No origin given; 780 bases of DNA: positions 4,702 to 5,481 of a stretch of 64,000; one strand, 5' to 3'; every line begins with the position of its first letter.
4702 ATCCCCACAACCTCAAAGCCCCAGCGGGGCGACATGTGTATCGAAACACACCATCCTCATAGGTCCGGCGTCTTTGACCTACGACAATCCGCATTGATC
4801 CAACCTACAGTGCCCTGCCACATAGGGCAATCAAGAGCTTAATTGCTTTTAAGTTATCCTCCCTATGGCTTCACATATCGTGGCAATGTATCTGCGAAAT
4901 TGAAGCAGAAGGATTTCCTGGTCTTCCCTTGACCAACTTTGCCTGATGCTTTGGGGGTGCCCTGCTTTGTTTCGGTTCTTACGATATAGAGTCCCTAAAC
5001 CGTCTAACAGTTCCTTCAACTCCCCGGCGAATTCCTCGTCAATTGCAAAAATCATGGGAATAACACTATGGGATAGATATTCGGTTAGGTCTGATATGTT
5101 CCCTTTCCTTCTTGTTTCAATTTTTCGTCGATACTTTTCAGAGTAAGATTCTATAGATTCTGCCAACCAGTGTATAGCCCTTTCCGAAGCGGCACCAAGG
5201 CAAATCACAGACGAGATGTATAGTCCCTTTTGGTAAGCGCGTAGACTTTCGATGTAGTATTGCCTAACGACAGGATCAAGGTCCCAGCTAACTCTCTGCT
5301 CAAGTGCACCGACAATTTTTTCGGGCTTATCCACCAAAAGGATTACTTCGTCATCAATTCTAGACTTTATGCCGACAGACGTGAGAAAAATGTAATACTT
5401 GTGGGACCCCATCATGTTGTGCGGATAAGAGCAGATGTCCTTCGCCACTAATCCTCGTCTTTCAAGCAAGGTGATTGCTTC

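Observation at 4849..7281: AT-rich two-gene cassette (DUF2971 protein + HEPN-like protein) appended to modABC: candidate undescribed defence/toxin module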

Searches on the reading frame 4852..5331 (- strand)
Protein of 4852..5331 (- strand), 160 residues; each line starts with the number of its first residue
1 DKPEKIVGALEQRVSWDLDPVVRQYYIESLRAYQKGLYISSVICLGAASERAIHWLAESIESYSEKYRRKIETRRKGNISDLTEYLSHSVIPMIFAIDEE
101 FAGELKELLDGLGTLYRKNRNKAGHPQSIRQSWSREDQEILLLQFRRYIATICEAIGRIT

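Call 43: predict_structure(alignment_id=A3)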
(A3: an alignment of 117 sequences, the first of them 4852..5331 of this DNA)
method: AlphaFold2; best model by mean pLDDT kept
length: 160 residues; sequences in the alignment: 117
mean_pLDDT: 91.9   pTM: 0.87
mean pLDDT of the five models: 91.9, 91.0, 90.1, 89.3, 87.8
residues with pLDDT >= 90: 130; 70-90: 26; 50-70: 4; < 50: 0
segments of 3 or more residues with pLDDT < 50: none
pLDDT, mean of each block of 10 residues (from residue 1): 93 94 98 95 94 97 95 92 95 96 95 79 71 86 95 95
secondary structure, 60 per line:
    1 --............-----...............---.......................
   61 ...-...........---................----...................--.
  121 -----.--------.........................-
elements in order: H3-14 H20-34 H38-63 H65-75 H79-94 H99-117 H135-159

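Call 47: fold_search(model_id=the predicted structure, library=pdb)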
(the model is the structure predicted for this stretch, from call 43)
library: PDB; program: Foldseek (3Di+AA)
matches with E <= 10: 179; with E <= 0.001: 0
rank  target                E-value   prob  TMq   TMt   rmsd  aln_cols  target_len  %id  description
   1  5izt_A                5.6e-01  0.38  0.31  0.25  13.5       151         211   16  Crystal structure of a C-terminal proteolytic fragment of an outer surface protein from Borrelia burgdorferi (released 2016-05-04)
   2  5l0d_B                5.9e-01  0.60  0.40  0.38   7.5       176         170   11  Human Metavinculin(residues 959-1130) in complex with PIP2 (released 2016-08-31)
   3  3h2u_C                6.4e-01  0.66  0.36  0.34   8.2       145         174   14  Human raver1 RRM1, RRM2, and RRM3 domains in complex with human vinculin tail domain Vt (released 2009-07-28)
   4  5l0h                  6.8e-01  0.66  0.41  0.39   7.6       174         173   10  Human metavinculin MVt cardiomyopathy-associated mutant R975W (residues 959-1134) in complex with PIP2 (released 2016-08-31)
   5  8ka6_B                7.1e-01  0.77  0.48  0.51   6.9       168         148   15  De novo design protein -NA7 (released 2024-08-07)
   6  5izt_B                7.1e-01  0.30  0.30  0.25  13.4       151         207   18  Crystal structure of a C-terminal proteolytic fragment of an outer surface protein from Borrelia burgdorferi (released 2016-05-04)
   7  5l0d_A                8.2e-01  0.60  0.41  0.40   7.6       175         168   10  Human Metavinculin(residues 959-1130) in complex with PIP2 (released 2016-08-31)
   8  1qkr_B                8.2e-01  0.23  0.29  0.27  14.9       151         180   12  Crystal structure of the vinculin tail and a pathway for activation (released 2000-08-04)
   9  8ka6_A                8.6e-01  0.75  0.49  0.53   6.5       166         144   15  De novo design protein -NA7 (released 2024-08-07)
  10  5l0g_B                8.6e-01  0.38  0.34  0.32   8.1       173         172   11  Human metavinculin MVt Q971R, R975D, T978R mutant (residues 959-1134) in complex with PIP2 (released 2016-08-31)
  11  2q00_A                9.0e-01  0.90  0.48  0.61   5.3       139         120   13  Crystal structure of the P95883_SULSO protein from Sulfolobus solfataricus. NESG target SsR10. (released 2007-05-29)
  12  3h2u_A                9.9e-01  0.28  0.33  0.30  12.7       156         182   13  Human raver1 RRM1, RRM2, and RRM3 domains in complex with human vinculin tail domain Vt (released 2009-07-28)
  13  4kik_B                1.1e+00  0.08  0.21  0.06  29.4       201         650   13  Human IkB kinase beta (released 2013-06-26)
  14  2yn7_A                1.1e+00  0.23  0.29  0.24  13.5       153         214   15  Crystal structure of an outer surface protein BBA66 from Borrelia burgdorferi (released 2013-10-23)
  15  9min_I                1.2e+00  0.72  0.42  0.49   9.6       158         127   11  Structure of a designed minibinder to NYESO1-A*02:01 (released 2025-08-06)
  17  2q00_B                1.3e+00  0.90  0.51  0.64   5.1       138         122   12  Crystal structure of the P95883_SULSO protein from Sulfolobus solfataricus. NESG target SsR10. (released 2007-05-29)
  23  4nqf_A                1.4e+00  0.63  0.46  0.50  10.3       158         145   14  Crystal structure of HEPN domain protein (released 2014-03-26)
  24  2hsb                  1.6e+00  0.54  0.40  0.49  10.4       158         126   16  Crystal structure of a hepn domain containing protein (af_0298) from archaeoglobus fulgidus at 1.95 A resolution (released 2006-08-15)
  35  4nqf_B                2.2e+00  0.54  0.47  0.50  10.2       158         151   14  Crystal structure of HEPN domain protein (released 2014-03-26)
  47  1wol                  3.0e+00  0.47  0.46  0.58   7.4       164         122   10  Crystal Structure of ST0689, an archaeal HEPN homologue (released 2005-11-22)
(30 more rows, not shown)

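Call 98: fold_search(model_id=the predicted structure, library=viral)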
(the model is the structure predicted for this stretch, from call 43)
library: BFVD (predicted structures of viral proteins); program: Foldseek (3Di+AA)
matches with E <= 10: 194; with E <= 0.001: 0
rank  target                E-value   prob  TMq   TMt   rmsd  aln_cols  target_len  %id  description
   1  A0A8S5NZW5            4.7e-01  0.30  0.30  0.21  12.6       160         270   15  Uncharacterized protein [Myoviridae sp. ctLnO19]
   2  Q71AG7                6.8e-01  0.18  0.28  0.27  15.2       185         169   12  PKIP [Mamestra configurata nucleopolyhedrovirus]
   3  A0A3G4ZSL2            7.2e-01  0.20  0.24  0.22  12.9       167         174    9  Uncharacterized protein [Edafosvirus sp.]
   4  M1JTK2                7.9e-01  0.30  0.35  0.32  15.9       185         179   14  Pkip [Spodoptera littoralis nuclear polyhedrosis virus]
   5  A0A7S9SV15            1.3e+00  0.16  0.31  0.23  12.1       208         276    9  Hemolysin-III related protein [Virus NIOZ-UU159]
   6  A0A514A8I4            1.3e+00  0.07  0.20  0.14  19.6       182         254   10  Uncharacterized protein [Pantoea phage Kyle]
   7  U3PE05                1.5e+00  0.47  0.43  0.31   7.0       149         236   11  (no name in the UniProt tables at hand)
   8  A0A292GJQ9            1.5e+00  0.09  0.22  0.19  13.7       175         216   14  (no name in the UniProt tables at hand)
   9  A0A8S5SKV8            1.6e+00  0.09  0.21  0.20  16.6       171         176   10  Uncharacterized protein [Siphoviridae sp. ctRGj11]
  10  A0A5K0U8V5            1.7e+00  0.33  0.42  0.26  10.7       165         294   12  Uncharacterized protein [Yasminevirus sp. GU-2018]
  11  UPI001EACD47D         1.8e+00  0.08  0.22  0.15  19.1       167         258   14  (no name look-up for this kind of identifier)
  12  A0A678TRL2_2          1.8e+00  0.04  0.18  0.06  18.8       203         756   12  Polyprotein (Fragment) [Ornithogalum mosaic virus]
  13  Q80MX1                1.9e+00  0.10  0.27  0.10  22.7       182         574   15  Polyprotein (Fragment) [Cardamom mosaic virus]
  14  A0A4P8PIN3            2.0e+00  0.09  0.25  0.15  14.3       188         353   12  52K [White sturgeon adenovirus 1]
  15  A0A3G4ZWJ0            2.1e+00  0.06  0.20  0.19  16.9       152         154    8  Uncharacterized protein [Faunusvirus sp.]
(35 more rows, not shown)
